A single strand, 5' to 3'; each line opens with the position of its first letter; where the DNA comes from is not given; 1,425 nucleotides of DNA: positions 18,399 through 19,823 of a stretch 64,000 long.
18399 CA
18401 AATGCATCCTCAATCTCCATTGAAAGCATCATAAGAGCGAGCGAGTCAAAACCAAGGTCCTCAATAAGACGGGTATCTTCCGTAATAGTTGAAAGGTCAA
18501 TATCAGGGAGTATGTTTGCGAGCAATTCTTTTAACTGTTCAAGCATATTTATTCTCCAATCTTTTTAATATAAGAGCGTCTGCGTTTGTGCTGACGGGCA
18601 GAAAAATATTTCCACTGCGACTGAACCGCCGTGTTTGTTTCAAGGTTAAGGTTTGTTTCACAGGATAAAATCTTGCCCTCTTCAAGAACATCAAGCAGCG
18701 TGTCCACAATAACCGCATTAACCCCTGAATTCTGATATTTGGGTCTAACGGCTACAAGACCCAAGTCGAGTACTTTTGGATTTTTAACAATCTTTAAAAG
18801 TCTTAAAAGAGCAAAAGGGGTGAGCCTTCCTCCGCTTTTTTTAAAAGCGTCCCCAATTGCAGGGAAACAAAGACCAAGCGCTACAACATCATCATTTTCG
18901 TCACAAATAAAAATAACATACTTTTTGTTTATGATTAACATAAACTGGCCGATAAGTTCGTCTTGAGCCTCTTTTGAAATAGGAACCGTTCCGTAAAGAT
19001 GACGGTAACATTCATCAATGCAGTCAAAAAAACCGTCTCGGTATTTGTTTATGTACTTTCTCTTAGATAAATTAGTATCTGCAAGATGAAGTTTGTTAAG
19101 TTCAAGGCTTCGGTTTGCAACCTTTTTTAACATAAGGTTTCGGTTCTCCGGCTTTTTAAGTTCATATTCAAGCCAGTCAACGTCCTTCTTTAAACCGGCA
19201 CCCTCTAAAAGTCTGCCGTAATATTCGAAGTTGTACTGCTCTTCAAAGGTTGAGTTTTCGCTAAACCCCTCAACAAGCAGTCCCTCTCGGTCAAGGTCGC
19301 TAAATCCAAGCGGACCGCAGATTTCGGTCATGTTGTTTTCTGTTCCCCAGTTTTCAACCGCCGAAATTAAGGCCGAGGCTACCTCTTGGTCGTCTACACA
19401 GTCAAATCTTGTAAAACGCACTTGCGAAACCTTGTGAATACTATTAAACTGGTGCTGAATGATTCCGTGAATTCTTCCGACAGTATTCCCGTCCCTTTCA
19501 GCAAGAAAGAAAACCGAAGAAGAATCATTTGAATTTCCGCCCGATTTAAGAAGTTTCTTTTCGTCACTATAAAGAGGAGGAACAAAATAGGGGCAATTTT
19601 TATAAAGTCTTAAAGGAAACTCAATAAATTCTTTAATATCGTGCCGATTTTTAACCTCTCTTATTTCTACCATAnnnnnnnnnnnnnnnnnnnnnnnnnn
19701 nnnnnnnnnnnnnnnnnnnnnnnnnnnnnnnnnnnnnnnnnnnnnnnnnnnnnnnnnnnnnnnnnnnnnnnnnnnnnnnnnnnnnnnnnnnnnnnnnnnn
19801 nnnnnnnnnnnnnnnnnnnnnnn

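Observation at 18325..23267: fakA-plsX-degV-(two-lobed GNAT-like)-dedicated ACP operon: possible exogenous fatty-acid activation route feeding an uncharacterised acyltransferase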

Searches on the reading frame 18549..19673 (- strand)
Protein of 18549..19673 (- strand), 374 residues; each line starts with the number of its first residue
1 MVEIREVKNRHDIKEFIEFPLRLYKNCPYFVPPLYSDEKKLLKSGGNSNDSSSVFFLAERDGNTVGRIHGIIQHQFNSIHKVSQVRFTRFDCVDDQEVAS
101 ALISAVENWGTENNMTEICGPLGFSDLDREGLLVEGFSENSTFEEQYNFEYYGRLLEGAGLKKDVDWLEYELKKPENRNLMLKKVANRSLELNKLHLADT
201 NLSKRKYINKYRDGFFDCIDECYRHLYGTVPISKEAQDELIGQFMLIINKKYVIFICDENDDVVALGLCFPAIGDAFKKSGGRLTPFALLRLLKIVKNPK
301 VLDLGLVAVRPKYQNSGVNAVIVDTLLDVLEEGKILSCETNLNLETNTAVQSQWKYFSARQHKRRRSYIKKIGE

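Call 3: search_protein_families(library=pfam, proteins=[window:18549-19673:-], max_evalue=0.01)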
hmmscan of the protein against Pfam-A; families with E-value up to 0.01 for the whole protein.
window:18549-19673:- (374 aa): 1 family
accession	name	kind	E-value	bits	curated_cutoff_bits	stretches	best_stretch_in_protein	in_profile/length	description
PF00583.31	Acetyltransf_1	-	2.9e-05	24.8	20.7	0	247-340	28-100/116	Acetyltransferase (GNAT) family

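Call 4: search_protein_families(library=ncbifam, proteins=[window:18549-19673:-], max_evalue=0.01)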
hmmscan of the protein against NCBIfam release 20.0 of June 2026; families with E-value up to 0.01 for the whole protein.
window:18549-19673:- (374 aa): 1 family
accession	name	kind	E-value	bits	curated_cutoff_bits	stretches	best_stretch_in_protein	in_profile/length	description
NF043067.1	AAC_6p_group_E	equivalog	0.002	18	140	1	49-119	34-108/140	aminoglycoside 6'-N-acetyltransferase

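Call 7: find_homologous_proteins(query=window:18549-19673:-)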
Query window:18549-19673:- (374 aa): 6205 proteins with E <= 0.001 among 8000 candidates; the best 120 are listed.
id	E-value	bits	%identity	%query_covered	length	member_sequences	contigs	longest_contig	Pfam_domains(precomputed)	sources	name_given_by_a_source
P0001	4.4e-250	847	99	100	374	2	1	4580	-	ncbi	-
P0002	1.6e-245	832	97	100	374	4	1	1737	-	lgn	-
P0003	1.4e-197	674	78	100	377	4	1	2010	-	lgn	-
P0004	1.5e-196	671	76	100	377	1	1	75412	PF00583.32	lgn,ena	-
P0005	1.6e-196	671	75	100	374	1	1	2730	PF00583.32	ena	-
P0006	2.7e-196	670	77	100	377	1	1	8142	PF00583.32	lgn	-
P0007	7.6e-196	668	77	100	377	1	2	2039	PF00583.32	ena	-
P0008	8.4e-196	668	78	100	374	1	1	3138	PF00583.32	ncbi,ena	-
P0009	2.3e-195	667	74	100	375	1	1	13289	PF00583.32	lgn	-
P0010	4.5e-195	666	74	100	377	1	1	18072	PF00583.32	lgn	-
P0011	4.0e-194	663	75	100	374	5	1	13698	PF00583.32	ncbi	-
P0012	7.8e-193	659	74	100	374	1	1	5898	PF00583.32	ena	-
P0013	1.0e-192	658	74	100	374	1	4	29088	PF00583.32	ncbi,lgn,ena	-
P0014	3.2e-192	656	75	100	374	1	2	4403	PF00583.32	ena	-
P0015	4.7e-192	656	74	100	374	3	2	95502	PF00583.32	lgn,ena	-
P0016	4.8e-192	656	73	100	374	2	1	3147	PF00583.32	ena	-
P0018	1.4e-191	654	75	100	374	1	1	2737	PF00583.32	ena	-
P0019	2.3e-191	654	74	100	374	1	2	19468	PF00583.32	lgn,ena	-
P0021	1.4e-190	651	73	99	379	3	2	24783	PF00583.32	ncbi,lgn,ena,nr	ncbi:MAG: GNAT family N-acetyltransferase [Clostridia bacterium]|nr:GNAT family N-acetyltransferase 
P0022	2.1e-190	651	75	100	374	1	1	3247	PF00583.32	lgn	-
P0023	2.6e-190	650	74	99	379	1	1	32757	PF00583.32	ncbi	-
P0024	4.3e-190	650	73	100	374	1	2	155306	PF00583.32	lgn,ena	-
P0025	4.7e-190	649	73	100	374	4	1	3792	PF00583.32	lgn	-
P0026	5.7e-190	649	74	100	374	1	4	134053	PF00583.32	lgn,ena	-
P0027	7.6e-190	649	74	100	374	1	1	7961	PF00583.32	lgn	-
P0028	7.8e-190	649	72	100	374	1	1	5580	PF00583.32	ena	-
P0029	8.4e-190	649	75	100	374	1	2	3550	PF00583.32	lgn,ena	-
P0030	8.6e-190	649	73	99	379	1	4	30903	PF00583.32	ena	-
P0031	8.9e-190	648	74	100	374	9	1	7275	PF00583.32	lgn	-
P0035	2.5e-189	647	73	100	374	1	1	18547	PF00583.32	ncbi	-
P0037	2.9e-189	647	73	100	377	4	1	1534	PF00583.32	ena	-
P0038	4.8e-189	646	74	100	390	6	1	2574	PF00583.32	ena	-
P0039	6.1e-189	646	72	100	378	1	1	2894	PF00583.32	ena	-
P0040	7.7e-189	645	74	100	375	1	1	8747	PF00583.32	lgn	-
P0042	1.5e-188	644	73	100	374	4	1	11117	PF00583.32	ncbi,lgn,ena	-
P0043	1.6e-188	644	74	99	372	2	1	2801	PF00583.32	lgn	-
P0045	1.8e-188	644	72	100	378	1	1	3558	PF00583.32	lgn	-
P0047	3.0e-188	643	73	99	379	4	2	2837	PF00583.32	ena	-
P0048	4.1e-188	643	72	100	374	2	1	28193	PF00583.32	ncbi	-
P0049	5.9e-188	642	71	100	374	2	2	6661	PF00583.32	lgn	-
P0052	7.6e-188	642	72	100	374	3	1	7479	PF00583.32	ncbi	-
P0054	1.4e-187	641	72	99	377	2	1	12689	PF00583.32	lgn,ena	-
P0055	1.8e-187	641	72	100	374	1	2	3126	PF13508.14,PF00583.32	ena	-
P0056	1.8e-187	641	72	100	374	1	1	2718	PF00583.32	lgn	-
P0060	2.2e-187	641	72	100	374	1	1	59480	PF00583.32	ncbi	-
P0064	2.8e-187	640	71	99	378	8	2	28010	PF00583.32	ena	-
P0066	3.2e-187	640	73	99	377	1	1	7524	PF00583.32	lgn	-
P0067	3.9e-187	640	73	100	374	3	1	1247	PF00583.32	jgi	jgi:hypothetical protein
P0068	4.0e-187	640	72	100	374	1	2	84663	PF00583.32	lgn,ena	-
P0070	5.1e-187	639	73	100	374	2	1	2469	PF00583.32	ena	-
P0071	5.6e-187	639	72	99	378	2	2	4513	PF00583.32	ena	-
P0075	8.0e-187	639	71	100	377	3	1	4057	PF00583.32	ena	-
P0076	1.1e-186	638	73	100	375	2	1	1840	PF00583.32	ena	-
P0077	1.2e-186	638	72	100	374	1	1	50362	PF00583.32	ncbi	-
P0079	1.3e-186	638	71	100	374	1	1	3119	PF00583.32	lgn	-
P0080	1.4e-186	638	71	100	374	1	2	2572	PF00583.32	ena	-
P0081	1.5e-186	638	71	99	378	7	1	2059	PF00583.32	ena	-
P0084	1.8e-186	638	71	100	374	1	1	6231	PF00583.32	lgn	-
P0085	1.9e-186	638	72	100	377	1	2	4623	PF00583.32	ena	-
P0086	2.0e-186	637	74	100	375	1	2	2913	PF00583.32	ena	-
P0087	2.0e-186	637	71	100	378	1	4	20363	PF00583.32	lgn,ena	-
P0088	2.5e-186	637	72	99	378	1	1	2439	PF00583.32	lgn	-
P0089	2.5e-186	637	72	99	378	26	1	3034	PF00583.32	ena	-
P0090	2.7e-186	637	73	100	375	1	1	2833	PF00583.32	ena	-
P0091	3.3e-186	637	71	100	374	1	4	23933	PF00583.32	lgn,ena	-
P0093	3.5e-186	637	72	100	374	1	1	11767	PF00583.32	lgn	-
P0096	4.7e-186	636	72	99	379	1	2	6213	PF00583.32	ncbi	-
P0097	4.8e-186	636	72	100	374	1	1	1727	PF00583.32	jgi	jgi:hypothetical protein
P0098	7.4e-186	636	70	100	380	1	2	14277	PF00583.32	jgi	-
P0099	7.5e-186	636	73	100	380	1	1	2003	PF00583.32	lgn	-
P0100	7.7e-186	636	73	100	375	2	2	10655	PF00583.32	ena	-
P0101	8.0e-186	635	72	100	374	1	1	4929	PF00583.32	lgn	-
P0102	9.2e-186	635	73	100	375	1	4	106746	PF00583.32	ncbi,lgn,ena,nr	ncbi:MAG: hypothetical protein IJX74_06335 [Clostridia bacterium]|nr:hypothetical protein [Clostridi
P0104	1.2e-185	635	72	100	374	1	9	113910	PF00583.32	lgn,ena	-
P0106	1.4e-185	635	71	100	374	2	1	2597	PF00583.32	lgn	-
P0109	1.7e-185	634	72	100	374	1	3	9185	PF00583.32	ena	-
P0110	1.8e-185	634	71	100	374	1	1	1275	PF00583.32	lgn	-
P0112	1.9e-185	634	73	99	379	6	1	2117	PF00583.32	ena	-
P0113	2.2e-185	634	71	100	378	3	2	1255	PF00583.32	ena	-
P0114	2.4e-185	634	73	99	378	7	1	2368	PF00583.32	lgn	-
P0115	2.4e-185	634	72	100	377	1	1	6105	PF00583.32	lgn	-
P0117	3.0e-185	634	72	99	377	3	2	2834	PF00583.32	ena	-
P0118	3.2e-185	633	73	99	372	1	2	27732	PF00583.32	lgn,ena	-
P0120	3.4e-185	633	71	100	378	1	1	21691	PF00583.32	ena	-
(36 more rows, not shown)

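Call 8: search_solved_structures(query=window:18549-19673:-, max_evalue=10)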
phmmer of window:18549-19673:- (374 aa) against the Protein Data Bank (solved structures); distinct sequences matched with E-value up to 10: 3.
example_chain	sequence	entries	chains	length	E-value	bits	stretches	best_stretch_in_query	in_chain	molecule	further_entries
7c4o_A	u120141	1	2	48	0.49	12.6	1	208-244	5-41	Transcription factor HES-1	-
1s3z_A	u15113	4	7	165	1.1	11.4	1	54-120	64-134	aminoglycoside 6'-N-acetyltransferase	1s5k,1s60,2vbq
7esr_A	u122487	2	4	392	2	10.6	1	274-354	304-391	Probable agmatinase 2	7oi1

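Call 10: find_related_loci(query=window:18549-19673:-, collection=genome_contigs, flank=10000)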
Query window:18549-19673:- (374 aa) in genome_contigs; peptide patterns used: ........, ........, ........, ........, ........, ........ (x = any residue, [..] = any of these).
65 stretches matched a pattern; 46 encode a relative of the query (tblastn E <= 1e-3); 46 distinct loci.
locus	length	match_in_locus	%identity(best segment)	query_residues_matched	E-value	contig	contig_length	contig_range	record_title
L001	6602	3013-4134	96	1-374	0e+0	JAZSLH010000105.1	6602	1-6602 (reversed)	MAG: Acutalibacteraceae bacterium isolate T1900044558_TS20190024.MAGScoT_cleanbin_000029 SGB_335_k141_1839873, whole gen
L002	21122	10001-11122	74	1-374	0e+0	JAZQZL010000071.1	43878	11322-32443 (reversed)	MAG: Candidatus Flemingiibacterium sp. isolate T1900045155_TC20190149.MAGScoT_cleanbin_000011 SGB_4976_k141_224588, whol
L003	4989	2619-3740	74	1-374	0e+0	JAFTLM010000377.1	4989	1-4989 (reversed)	MAG: Clostridia bacterium isolate RGIG3927 Roe_deer_Cecum-3__c565092, whole genome shotgun sequence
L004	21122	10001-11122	72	1-374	0e+0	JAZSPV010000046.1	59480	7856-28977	MAG: Faecousia sp. isolate T1900044545_TS20190011.MAGScoT_cleanbin_000033 SGB_125_k141_1814317, whole genome shotgun seq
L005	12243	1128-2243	73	1-372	0e+0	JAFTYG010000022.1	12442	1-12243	MAG: Clostridia bacterium isolate RGIG4259 Roe_deer_Colon-5__c84334, whole genome shotgun sequence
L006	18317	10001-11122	72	1-374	0e+0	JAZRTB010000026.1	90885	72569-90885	MAG: Clostridia bacterium isolate T1900045344_YK20190034.MAGScoT_cleanbin_000078 SGB_6689_k141_2451163, whole genome sho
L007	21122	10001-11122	73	1-373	0e+0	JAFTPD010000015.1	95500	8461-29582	MAG: Clostridia bacterium isolate RGIG4022 Roe_deer_Cecum-5__c6178, whole genome shotgun sequence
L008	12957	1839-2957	73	1-373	0e+0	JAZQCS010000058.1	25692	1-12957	MAG: Clostridia bacterium isolate T1900044637_TS20190103.MAGScoT_cleanbin_000068 SGB_1189_k141_1342258, whole genome sho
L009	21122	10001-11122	73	1-373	0e+0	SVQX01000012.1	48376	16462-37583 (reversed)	MAG: Oscillospiraceae bacterium isolate SIG628 NODE_4124_length_48376_cov_2.348795, whole genome shotgun sequence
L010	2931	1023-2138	70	1-372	0e+0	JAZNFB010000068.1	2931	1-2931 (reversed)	MAG: Candidatus Flemingiibacterium sp. isolate T1900044715_TS20190181.MAGScoT_cleanbin_000068 SGB_1872_k141_1966624, who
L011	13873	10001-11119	66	1-372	8e-175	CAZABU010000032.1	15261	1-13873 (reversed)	MAG TPA_asm: uncultured Ruminococcus sp. isolate SRP315200_co1_951 genome assembly, contig: NODE_7805_length_15261_cov_7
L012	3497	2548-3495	76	1-316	3e-176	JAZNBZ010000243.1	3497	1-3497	MAG: Candidatus Flemingiibacterium sp. isolate T1900044738_TS20190204.MAGScoT_cleanbin_000026 SGB_2036_k141_1930386, who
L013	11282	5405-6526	59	1-372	1e-153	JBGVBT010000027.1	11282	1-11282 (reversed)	MAG: Sphaerochaetaceae bacterium isolate ruminal_MAG_400 ruminal_MAG_400_contig_0027, whole genome shotgun sequence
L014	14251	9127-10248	59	1-372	6e-153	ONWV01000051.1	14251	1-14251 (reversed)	uncultured Spirochaetaceae bacterium isolate RUG703 genome assembly, contig: scaffold_5112, whole genome shotgun sequenc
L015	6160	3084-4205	59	1-372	5e-153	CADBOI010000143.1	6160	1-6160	MAG: uncultured Spirochaetales bacterium isolate RUG14151 genome assembly, contig: RUG14151_asm_143, whole genome shotgu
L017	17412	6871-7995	58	2-374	2e-150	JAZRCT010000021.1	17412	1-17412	MAG: Eubacteriales bacterium isolate T1900045511_YK20190205.MAGScoT_cleanbin_000008 SGB_7558_k141_563021, whole genome s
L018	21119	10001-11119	55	1-372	4e-142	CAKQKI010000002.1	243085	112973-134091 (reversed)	MAG: uncultured Clostridia bacterium isolate REFINED_METABAT215_TOP10_CONTIGS_1500_ASSEMBLY_K77_MERGED__Hadza_MoBio_hadz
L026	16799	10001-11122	50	1-374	5e-122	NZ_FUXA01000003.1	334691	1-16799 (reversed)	Eubacterium ruminantium strain ATCC 17233, whole genome shotgun sequence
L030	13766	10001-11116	49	1-372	1e-119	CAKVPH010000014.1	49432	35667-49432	MAG: uncultured Clostridia bacterium isolate REFINED_METABAT215_TOP10_CONTIGS_1500_ASSEMBLY_K77_MERGED__Hadza_MoBio_hadz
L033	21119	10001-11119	48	1-372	2e-111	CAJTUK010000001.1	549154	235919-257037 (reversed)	MAG TPA_asm: uncultured Christensenella sp. isolate MGBC114492 genome assembly, contig: MGBC114492.1, whole genome shotg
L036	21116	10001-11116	41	1-372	5e-89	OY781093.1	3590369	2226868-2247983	MAG: Christensenellaceae bacterium isolate 0d35d9bd-b5b0-4a05-a9e0-6f20998331e6 genome assembly, chromosome: 1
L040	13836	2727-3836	38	4-373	6e-86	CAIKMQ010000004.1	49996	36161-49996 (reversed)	MAG: uncultured Leptolinea sp. isolate LaPlata_bin-0305 genome assembly, contig: bin-0305:04/48, whole genome shotgun se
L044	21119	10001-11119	36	2-372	1e-72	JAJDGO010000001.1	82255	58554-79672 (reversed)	Bacteroidales bacterium OttesenSCG-928-M11 AH-928-M11_NODE_1, whole genome shotgun sequence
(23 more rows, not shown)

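Call 18: find_homologous_proteins(query=A1, max_evalue=0.00001)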
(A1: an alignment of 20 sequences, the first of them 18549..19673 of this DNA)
Query A1 (20 sequences) (374 aa, profile of the alignment): 7993 proteins with E <= 0.00001 among 8000 candidates; the best 120 are listed.
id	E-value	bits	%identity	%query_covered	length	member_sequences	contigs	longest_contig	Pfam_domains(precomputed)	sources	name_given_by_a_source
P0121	6.6e-175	599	62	99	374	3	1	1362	-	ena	-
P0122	9.6e-175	599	55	99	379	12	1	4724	PF00583.32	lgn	-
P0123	1.2e-174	598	62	99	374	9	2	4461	-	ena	-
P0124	3.1e-174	597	59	99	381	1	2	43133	-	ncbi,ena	-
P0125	4.9e-174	596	60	99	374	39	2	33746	PF00583.32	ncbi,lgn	-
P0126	5.7e-174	596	59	99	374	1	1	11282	PF00583.32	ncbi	-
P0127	6.7e-174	596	58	99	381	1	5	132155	-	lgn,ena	-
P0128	7.8e-174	596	58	99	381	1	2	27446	-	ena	-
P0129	8.0e-174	596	59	99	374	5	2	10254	PF00583.32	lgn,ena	-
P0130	8.6e-174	596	58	99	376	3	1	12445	PF00583.32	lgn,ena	-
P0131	1.3e-173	595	58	99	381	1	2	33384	-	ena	-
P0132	1.3e-173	595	59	99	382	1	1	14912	-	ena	-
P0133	2.1e-173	594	59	99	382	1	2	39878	-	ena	-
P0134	3.0e-173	594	59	99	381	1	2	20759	-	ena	-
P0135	3.3e-173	594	59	99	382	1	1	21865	-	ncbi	-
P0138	7.3e-173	593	61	99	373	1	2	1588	PF00583.32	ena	-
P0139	8.6e-173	592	61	99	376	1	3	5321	PF00583.32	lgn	-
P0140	1.0e-172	592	60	99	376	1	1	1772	PF00583.32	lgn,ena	-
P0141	1.1e-172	592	59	99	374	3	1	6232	PF00583.32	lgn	-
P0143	2.0e-172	591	60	99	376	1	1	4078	PF00583.32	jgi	jgi:GNAT superfamily N-acetyltransferase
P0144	2.1e-172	591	61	99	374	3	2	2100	PF00583.32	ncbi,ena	-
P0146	2.8e-172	591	60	99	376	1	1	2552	PF00583.32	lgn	-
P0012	3.1e-172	591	74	100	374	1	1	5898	PF00583.32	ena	-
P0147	3.2e-172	590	57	99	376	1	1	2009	PF00583.32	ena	-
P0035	8.3e-172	589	73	100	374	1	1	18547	PF00583.32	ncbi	-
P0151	8.3e-172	589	57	99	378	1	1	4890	PF00583.32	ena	-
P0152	8.7e-172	589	58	99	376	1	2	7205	PF00583.32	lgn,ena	-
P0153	9.0e-172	589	56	99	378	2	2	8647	PF00583.32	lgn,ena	-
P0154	9.2e-172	589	58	99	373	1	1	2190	PF00583.32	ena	-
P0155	1.5e-171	588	55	99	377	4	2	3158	PF00583.32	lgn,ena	-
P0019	2.1e-171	588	74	100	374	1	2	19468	PF00583.32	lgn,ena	-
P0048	2.5e-171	588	72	100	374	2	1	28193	PF00583.32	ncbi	-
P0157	2.5e-171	588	58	99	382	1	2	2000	PF00583.32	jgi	-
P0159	3.8e-171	587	56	99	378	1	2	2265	PF00583.32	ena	-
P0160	3.8e-171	587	56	99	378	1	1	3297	PF00583.32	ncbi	-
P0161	4.1e-171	587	71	100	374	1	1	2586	PF00583.32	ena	-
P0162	4.3e-171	587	59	99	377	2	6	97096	PF00583.32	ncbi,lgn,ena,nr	ncbi:MAG: hypothetical protein J6B34_03610 [Clostridia bacterium]|nr:hypothetical protein [Clostridi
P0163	4.7e-171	587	58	99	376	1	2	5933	PF00583.32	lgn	-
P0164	5.2e-171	586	59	99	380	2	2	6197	PF00583.32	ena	-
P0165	5.4e-171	586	58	99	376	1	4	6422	PF00583.32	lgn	-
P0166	5.9e-171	586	58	99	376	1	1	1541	PF00583.32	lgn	-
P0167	6.5e-171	586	59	99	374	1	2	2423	PF00583.32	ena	-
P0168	7.0e-171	586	58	99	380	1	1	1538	PF00583.32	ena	-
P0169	8.4e-171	586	58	99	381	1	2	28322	PF00583.32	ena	-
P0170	8.8e-171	586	58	99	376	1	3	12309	PF00583.32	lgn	-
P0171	9.4e-171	586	59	99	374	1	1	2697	PF00583.32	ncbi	-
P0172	9.9e-171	586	57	99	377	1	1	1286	PF00583.32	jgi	jgi:GNAT superfamily N-acetyltransferase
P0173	1.1e-170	585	57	99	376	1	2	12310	PF00583.32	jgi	-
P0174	1.1e-170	585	62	99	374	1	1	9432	PF00583.32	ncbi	-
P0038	1.9e-170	585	74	100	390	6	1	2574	PF00583.32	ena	-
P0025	2.0e-170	585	73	100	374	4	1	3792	PF00583.32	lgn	-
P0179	2.2e-170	584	58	99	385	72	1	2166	PF00583.32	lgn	-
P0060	2.4e-170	584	72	100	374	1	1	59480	PF00583.32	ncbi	-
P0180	2.8e-170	584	70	100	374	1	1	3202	PF00583.32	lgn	-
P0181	2.8e-170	584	60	99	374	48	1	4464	PF00583.32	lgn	-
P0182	3.0e-170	584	57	99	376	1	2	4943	PF00583.32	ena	-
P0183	3.2e-170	584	57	100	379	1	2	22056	PF00583.32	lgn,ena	-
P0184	3.4e-170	584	58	99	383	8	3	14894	PF00583.32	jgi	-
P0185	3.6e-170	584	57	99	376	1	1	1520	PF00583.32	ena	-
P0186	3.6e-170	584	57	99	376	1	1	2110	PF00583.32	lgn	-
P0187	3.9e-170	584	57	100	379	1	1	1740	PF00583.32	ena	-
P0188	4.0e-170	584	59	99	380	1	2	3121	PF00583.32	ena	-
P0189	4.0e-170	584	57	99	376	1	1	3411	PF00583.32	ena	-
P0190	4.5e-170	583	52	99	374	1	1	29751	PF00583.32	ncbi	-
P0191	4.6e-170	583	57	99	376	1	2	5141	PF00583.32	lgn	-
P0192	4.7e-170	583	57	100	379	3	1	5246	PF00583.32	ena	-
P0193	4.9e-170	583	60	99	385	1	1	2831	PF00583.32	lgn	-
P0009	5.2e-170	583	74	100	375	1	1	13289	PF00583.32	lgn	-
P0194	5.4e-170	583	57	99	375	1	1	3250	PF00583.32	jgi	jgi:hypothetical protein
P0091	5.9e-170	583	71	100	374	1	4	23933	PF00583.32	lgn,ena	-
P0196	6.9e-170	583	57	99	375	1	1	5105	PF00583.32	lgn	-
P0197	7.0e-170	583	57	99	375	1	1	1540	PF00583.32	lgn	-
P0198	7.1e-170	583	60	99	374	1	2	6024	PF13508.14,PF00583.32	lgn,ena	-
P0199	7.7e-170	583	58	99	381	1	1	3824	PF00583.32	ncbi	-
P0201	8.3e-170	583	69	99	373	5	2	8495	PF00583.32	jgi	-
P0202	9.1e-170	582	71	100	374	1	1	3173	PF00583.32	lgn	-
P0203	9.5e-170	582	51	99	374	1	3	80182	PF00583.32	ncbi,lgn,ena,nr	ncbi:MAG: N-acetyltransferase [Clostridia bacterium]|nr:N-acetyltransferase [Clostridia bacterium]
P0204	1.1e-169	582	59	100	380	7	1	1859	PF00583.32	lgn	-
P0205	1.1e-169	582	59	99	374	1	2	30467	PF00583.32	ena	-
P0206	1.1e-169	582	56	99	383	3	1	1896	PF00583.32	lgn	-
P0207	1.1e-169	582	69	99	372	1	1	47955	PF00583.32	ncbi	-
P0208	1.2e-169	582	57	100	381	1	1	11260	PF00583.32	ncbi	-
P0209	1.3e-169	582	56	99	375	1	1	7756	PF00583.32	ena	-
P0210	1.3e-169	582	59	99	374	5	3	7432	PF00583.32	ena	-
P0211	1.4e-169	582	57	99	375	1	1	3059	PF00583.32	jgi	jgi:hypothetical protein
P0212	1.4e-169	582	48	99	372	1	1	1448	PF00583.32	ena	-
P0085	1.5e-169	582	72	100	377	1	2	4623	PF00583.32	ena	-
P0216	1.7e-169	582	69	100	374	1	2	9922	PF00583.32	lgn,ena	-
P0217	1.8e-169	581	71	100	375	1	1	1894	PF00583.32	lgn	-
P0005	1.8e-169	581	75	100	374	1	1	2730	PF00583.32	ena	-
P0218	2.0e-169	581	71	100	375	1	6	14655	PF13508.14,PF00583.32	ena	-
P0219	2.3e-169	581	59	99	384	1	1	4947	PF00583.32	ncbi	-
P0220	2.5e-169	581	59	99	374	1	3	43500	PF00583.32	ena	-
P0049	2.6e-169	581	71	100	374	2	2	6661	PF00583.32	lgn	-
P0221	2.8e-169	581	55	99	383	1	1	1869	PF00583.32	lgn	-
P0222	3.0e-169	581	57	99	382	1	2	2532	PF00583.32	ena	-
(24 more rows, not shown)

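Call 19: search_protein_representatives(protein=window:18549-19673:-)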
Query: 374 residues. Proteins with E-value up to 0.001 (for the whole library): 4356; up to 1e-10: 2148; up to 1e-30: 385. The best 150 are listed.
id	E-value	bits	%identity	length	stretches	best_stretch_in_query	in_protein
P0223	1.1e-168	577.4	65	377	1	1-373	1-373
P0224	1.2e-95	337.1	45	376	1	1-372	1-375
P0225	4.1e-91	322.2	45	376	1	1-372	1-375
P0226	1.3e-88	314.0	42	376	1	1-372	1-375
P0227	3.6e-88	312.5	43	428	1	2-372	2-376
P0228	1.1e-87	310.9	42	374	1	1-372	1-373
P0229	3.7e-87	309.1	42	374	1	1-370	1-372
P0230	3.7e-87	309.1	54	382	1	108-371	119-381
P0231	8.8e-87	307.9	42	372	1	1-372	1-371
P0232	2.1e-86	306.7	40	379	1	1-372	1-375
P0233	4.6e-86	305.5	42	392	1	1-371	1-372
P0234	1.1e-84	301.0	45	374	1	3-372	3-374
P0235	2.1e-84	300.0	40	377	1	3-372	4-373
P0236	1.7e-83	297.1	38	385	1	2-372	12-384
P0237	2.2e-82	293.4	40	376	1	1-372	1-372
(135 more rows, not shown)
